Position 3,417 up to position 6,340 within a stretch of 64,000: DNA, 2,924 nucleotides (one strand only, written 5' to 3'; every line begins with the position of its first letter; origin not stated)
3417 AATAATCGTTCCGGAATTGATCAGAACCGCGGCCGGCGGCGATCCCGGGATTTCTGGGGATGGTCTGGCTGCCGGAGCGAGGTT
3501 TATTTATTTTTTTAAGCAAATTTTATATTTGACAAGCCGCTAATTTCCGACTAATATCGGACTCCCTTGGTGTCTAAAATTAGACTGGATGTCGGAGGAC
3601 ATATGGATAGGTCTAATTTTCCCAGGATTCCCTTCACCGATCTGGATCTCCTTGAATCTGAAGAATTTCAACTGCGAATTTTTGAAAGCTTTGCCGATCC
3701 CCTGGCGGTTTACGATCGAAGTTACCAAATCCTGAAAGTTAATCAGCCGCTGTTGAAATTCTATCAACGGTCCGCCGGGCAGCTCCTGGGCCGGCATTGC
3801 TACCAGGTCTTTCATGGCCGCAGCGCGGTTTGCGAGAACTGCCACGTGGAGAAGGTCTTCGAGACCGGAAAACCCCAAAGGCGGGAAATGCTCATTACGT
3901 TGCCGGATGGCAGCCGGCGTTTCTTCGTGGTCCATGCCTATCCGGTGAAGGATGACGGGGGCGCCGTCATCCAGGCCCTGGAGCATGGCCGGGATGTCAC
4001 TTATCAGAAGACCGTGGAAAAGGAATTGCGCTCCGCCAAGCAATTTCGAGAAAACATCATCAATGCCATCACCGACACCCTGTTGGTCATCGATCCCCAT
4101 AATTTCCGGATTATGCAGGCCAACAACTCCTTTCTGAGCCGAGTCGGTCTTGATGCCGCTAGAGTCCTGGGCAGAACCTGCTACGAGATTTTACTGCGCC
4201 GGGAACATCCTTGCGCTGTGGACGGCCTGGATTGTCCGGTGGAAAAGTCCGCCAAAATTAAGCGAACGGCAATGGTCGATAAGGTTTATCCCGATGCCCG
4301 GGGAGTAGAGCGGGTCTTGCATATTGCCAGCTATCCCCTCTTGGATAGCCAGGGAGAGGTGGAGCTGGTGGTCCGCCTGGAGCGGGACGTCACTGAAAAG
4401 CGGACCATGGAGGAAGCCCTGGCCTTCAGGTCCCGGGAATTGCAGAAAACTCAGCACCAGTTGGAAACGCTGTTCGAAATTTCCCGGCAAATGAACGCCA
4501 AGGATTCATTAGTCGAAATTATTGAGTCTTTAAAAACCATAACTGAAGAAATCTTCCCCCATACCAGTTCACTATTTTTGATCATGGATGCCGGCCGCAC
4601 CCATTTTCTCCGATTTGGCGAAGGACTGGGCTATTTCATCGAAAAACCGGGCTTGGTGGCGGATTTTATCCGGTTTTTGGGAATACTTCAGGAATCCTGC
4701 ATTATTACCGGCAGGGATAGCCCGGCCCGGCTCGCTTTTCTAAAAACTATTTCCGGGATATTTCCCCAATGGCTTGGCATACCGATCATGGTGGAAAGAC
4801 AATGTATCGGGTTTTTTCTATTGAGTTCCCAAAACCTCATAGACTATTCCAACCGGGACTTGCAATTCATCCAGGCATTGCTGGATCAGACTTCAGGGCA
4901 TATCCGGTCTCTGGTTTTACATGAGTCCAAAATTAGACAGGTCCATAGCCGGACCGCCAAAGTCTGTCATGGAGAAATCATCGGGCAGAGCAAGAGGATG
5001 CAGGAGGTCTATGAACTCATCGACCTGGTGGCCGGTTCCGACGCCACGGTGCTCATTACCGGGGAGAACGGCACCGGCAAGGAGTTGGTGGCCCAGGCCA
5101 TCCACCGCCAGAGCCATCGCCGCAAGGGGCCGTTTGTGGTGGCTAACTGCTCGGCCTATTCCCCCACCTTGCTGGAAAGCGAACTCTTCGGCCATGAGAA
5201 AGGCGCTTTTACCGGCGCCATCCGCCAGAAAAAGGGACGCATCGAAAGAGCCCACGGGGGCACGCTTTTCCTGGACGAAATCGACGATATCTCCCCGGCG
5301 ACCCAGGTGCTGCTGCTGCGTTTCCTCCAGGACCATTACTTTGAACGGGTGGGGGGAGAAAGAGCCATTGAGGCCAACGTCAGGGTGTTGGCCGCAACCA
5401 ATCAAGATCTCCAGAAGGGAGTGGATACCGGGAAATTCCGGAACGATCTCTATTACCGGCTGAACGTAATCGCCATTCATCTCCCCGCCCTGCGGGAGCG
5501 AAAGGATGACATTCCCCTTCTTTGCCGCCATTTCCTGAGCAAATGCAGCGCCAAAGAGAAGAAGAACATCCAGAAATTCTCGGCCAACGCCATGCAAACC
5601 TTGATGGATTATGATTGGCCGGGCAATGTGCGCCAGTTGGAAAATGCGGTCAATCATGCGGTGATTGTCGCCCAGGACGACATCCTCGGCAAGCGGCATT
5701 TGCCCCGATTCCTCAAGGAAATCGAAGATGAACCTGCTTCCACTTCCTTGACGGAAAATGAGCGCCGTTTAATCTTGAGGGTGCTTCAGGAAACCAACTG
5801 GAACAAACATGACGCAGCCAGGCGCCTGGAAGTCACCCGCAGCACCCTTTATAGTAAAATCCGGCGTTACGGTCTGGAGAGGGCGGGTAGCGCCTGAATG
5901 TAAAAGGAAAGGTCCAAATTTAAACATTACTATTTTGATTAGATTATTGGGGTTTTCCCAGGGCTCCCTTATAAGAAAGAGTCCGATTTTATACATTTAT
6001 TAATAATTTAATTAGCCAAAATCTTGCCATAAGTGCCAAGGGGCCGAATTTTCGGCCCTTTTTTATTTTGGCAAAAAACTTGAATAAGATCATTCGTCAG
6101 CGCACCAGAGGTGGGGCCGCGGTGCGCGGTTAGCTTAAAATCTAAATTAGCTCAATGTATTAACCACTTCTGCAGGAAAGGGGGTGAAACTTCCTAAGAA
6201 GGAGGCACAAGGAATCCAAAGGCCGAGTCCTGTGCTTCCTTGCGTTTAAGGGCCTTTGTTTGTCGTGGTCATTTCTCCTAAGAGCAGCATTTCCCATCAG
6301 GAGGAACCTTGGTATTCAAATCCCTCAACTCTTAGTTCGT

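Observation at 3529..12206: Sigma-54/PAS-regulated locus: two oversized family-III CoA-transferases, four unrecognisable proteins and an MBL-TPR hydrolase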

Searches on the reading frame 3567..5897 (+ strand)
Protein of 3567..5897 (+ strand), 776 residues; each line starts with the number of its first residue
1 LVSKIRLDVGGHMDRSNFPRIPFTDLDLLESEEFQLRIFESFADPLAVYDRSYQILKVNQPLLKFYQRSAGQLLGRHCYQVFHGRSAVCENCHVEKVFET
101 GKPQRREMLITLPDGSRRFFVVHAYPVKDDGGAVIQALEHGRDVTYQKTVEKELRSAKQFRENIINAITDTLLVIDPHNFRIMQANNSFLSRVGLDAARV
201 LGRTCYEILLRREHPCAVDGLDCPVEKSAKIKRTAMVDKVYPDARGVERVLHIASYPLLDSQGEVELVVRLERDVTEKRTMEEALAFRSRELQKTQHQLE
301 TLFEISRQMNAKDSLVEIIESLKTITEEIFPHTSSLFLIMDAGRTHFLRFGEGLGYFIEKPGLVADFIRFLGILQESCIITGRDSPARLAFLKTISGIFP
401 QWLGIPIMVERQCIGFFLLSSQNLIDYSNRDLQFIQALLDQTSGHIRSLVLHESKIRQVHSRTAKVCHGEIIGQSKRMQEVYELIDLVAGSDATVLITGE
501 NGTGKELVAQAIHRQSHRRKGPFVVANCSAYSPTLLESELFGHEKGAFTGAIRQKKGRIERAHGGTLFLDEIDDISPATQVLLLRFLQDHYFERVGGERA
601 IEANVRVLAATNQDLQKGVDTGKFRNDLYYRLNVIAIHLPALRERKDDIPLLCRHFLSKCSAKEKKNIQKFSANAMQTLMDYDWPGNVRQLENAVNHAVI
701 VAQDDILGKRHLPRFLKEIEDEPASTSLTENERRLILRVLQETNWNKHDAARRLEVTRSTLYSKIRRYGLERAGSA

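Call 4: search_protein_families(library=pfam, proteins=[window:3567-5897:+], max_evalue=0.01)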
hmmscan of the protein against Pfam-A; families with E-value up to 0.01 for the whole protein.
window:3567-5897:+ (776 aa): 15 families
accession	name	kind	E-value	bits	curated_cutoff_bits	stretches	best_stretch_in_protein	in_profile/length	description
PF00158.32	Sigma54_activat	-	4.3e-70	235.2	20.2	1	471-638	1-168/168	Sigma-54 interaction domain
PF25601.1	AAA_lid_14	-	4.5e-28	97.3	27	1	643-723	1-81/87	AAA+ ATPase lid domain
PF08448.16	PAS_4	-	5.3e-28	97.9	23.1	2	39-147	1-108/110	PAS fold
PF14532.12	Sigma54_activ_2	-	7.4e-23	81.8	25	1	472-642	1-138/138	Sigma-54 interaction domain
PF13426.13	PAS_9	-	1.9e-22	79.9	27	2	45-145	3-102/103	PAS domain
PF00989.32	PAS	-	1.3e-11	45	22.6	1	37-143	5-112/113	PAS fold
PF02954.25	HTH_8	-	2e-11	43.8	22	1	728-768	2-42/42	Bacterial regulatory protein, Fis family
PF13188.13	PAS_8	-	4.5e-08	33.2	21.8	1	163-220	5-57/65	PAS domain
PF07728.20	AAA_5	-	1.2e-07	32.3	22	1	495-613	2-123/139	AAA domain (dynein-related subfamily)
PF07724.20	AAA_2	-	3.1e-06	27.8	27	1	494-617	5-129/166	AAA domain (Cdc48 subfamily)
PF13191.12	AAA_16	-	3.2e-06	28.2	32.6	1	472-533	3-68/167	AAA ATPase domain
PF00004.35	AAA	-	3.6e-06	27.9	21.2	1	495-613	1-110/131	ATPase family associated with various cellular activities (AAA)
PF01078.27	Mg_chelatase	-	1.5e-05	25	20.3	1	550-612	93-157/207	Magnesium chelatase, subunit ChlI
PF06068.19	TIP49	-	0.0015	18.2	23.8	1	444-532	6-90/347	TIP49 P-loop domain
PF13401.12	AAA_22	-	0.006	17.3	27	0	494-589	7-109/130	AAA domain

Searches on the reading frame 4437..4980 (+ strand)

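Call 90: search_protein_families(library=pfam, proteins=[window:4437-4980:+], max_evalue=0.1)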
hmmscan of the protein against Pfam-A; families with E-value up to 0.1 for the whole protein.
window:4437-4980:+ (181 aa): 3 families
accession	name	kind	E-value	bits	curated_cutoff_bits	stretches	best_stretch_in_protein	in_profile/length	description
PF01590.32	GAF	-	0.0034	18.3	22.4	1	111-154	89-131/133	GAF domain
PF13492.12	GAF_3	-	0.0035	18.2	27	1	115-156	86-127/129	GAF domain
PF13185.12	GAF_2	-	0.016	15.8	28.6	1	111-153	91-132/136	GAF domain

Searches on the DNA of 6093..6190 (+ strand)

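Call 73: build_rna_model(alignment_id=A5)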
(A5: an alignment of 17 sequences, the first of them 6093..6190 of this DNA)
Model R1 built from alignment A5 (17 sequences, 147 columns); structure: RNAalifold consensus.
model positions 109; base pairs 10; branch points 0; effective number of sequences 11.96; information 0.59 bits per position. Calibrated on 0.2 Mb of random sequence (short: E-values are rough).
structure used (alignment columns):
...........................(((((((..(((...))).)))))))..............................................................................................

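Call 74: search_with_rna_model(model_id=R1, sources=[window, L001, L002, L003, L004, L005, L007, L008, L009, L010, L011, L012, L013, L014, L015, L016, L017, L018, L019, L020, L021, L022, L023, L024, L025, L026, L027, L028, L029, L030, L031, L032, L033, L034, L035, L036, L037, L038, L039, L040, L041, L042, L043, L044, L045, L046, L047, L048, L049, L050, L051, L052, L053, L054, L055, L056, L057, L058, L059, L060, L061, L062, L063, L064, L065, L066, L067, L068, L069, L070, L071, L072, L073, L074, L075, L076, L077, L078, L079, L080, L082, L084, L086, L088, L091], max_evalue=0.1)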
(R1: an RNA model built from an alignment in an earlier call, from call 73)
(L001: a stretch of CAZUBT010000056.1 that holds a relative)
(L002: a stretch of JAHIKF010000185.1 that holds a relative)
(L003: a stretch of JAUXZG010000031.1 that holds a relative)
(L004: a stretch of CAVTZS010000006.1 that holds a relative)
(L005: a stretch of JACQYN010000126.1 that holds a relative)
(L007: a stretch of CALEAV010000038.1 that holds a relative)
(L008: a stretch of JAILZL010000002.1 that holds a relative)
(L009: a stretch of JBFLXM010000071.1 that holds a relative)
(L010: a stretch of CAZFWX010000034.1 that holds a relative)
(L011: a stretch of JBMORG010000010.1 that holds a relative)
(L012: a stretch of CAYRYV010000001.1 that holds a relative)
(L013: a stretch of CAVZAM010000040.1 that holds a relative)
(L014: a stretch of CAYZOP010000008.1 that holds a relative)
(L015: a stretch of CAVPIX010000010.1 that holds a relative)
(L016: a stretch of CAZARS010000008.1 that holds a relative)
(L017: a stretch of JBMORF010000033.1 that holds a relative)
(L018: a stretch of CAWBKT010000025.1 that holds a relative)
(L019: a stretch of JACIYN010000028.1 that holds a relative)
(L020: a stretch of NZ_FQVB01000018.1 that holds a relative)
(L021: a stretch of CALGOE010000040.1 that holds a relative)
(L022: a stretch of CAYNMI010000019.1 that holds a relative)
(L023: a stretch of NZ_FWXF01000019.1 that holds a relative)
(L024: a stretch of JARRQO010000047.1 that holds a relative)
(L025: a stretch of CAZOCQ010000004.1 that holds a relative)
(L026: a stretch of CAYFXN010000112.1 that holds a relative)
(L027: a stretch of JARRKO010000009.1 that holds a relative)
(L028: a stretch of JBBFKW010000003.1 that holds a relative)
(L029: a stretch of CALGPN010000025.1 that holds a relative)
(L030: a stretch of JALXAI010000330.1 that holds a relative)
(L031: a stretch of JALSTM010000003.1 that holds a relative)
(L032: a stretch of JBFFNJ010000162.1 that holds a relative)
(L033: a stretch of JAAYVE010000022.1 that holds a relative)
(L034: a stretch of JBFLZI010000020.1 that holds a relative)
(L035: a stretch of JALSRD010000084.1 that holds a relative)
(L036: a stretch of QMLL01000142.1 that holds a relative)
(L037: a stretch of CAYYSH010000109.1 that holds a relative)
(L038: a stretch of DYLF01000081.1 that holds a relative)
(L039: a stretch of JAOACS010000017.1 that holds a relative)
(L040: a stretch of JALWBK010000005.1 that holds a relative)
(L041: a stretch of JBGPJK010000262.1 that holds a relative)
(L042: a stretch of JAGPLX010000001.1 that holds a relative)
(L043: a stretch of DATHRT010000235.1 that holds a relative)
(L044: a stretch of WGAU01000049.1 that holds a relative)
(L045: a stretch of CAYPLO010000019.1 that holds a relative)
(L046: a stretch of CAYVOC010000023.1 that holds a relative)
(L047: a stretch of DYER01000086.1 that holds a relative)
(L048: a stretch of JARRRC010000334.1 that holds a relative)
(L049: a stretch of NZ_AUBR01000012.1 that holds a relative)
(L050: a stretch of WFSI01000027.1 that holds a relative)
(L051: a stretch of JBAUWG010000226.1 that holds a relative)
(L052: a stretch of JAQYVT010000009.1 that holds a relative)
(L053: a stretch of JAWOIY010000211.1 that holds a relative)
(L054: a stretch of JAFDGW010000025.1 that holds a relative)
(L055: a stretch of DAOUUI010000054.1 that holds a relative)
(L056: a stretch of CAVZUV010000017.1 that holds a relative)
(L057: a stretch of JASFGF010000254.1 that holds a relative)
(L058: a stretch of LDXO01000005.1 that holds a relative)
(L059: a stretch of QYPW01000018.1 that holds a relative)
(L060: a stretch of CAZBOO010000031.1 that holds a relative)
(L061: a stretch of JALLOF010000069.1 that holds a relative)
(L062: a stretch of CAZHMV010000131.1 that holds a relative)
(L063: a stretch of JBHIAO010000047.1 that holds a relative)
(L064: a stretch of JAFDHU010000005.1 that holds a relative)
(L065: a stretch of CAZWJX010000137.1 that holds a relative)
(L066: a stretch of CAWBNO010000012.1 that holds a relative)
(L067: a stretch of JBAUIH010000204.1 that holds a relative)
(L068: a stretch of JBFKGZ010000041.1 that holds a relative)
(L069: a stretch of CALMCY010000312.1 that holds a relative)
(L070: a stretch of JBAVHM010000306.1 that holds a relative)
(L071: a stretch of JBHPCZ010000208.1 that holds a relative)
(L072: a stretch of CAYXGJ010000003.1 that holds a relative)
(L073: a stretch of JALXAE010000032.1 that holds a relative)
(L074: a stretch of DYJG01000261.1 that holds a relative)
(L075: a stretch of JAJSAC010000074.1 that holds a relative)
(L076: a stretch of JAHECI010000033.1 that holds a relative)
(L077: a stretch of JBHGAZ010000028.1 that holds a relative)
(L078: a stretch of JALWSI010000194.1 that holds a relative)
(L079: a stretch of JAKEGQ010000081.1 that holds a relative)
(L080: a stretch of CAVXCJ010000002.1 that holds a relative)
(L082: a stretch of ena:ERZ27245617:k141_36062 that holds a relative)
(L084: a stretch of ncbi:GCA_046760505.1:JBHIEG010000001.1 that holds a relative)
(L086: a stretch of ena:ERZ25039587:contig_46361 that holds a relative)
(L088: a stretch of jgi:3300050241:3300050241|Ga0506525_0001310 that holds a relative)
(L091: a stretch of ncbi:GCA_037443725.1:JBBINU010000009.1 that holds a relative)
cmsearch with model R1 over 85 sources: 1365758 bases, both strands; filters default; matches with E-value up to 0.1: 34.
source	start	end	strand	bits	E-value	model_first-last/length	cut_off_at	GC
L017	9706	9807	+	89.5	3.7e-25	1-109/109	no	0.48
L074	3272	3372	+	84.5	1.4e-23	1-109/109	no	0.47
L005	8630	8732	+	83.1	3.9e-23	1-109/109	no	0.5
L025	9691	9799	+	81.7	1.1e-22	1-109/109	no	0.57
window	6090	6190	+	78.2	1.4e-21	1-109/109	no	0.5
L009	3286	3387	+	76.9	3.3e-21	1-109/109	no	0.54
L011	9713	9815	+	74.6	1.7e-20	1-109/109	no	0.55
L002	8246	8358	+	73.7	3.4e-20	1-109/109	no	0.48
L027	9728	9837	+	72.7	7.3e-20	1-109/109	no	0.44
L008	9752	9845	+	64.3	3.1e-17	1-109/109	no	0.64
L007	9753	9848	+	63.9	4.1e-17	1-109/109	no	0.65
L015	9723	9831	+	63.6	5e-17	1-109/109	no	0.53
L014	9747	9839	+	62.3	1.3e-16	1-109/109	no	0.68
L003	6205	6316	+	56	1.2e-14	1-109/109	no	0.42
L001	9695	9802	+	50.2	7.8e-13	1-109/109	no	0.6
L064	9278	9372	+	48.9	2e-12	1-109/109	no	0.6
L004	9763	9845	+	48.4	3.1e-12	1-109/109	no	0.43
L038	8584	8692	+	48.2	3.3e-12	1-109/109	no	0.54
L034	9690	9805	+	25.5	4.6e-05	1-109/109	no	0.55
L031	2924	3008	+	23.2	0.00023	1-109/109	no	0.34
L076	9808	9869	+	22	0.00056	1-109/109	no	0.47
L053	5220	5257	+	20.5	0.0016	1-109/109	no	0.47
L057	969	1026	+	19.8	0.0027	1-109/109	no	0.47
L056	9823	9867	+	18.8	0.0056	1-109/109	no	0.47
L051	7847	7891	+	18.8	0.0057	1-109/109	no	0.44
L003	13130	13181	+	18.2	0.0085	1-109/109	no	0.4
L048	6015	6102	+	18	0.01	1-109/109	no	0.47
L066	9817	9875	+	17.9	0.011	1-109/109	no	0.51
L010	9762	9835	+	16.2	0.037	1-109/109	no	0.43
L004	15969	16028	+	16.1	0.04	1-109/109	no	0.42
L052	9813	9875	+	15.9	0.046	1-109/109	no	0.48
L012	9097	9135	+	15.6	0.057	1-109/109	no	0.51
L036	1796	1827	+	15.5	0.059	1-109/109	no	0.38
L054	9903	9937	+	15.5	0.06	1-109/109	no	0.34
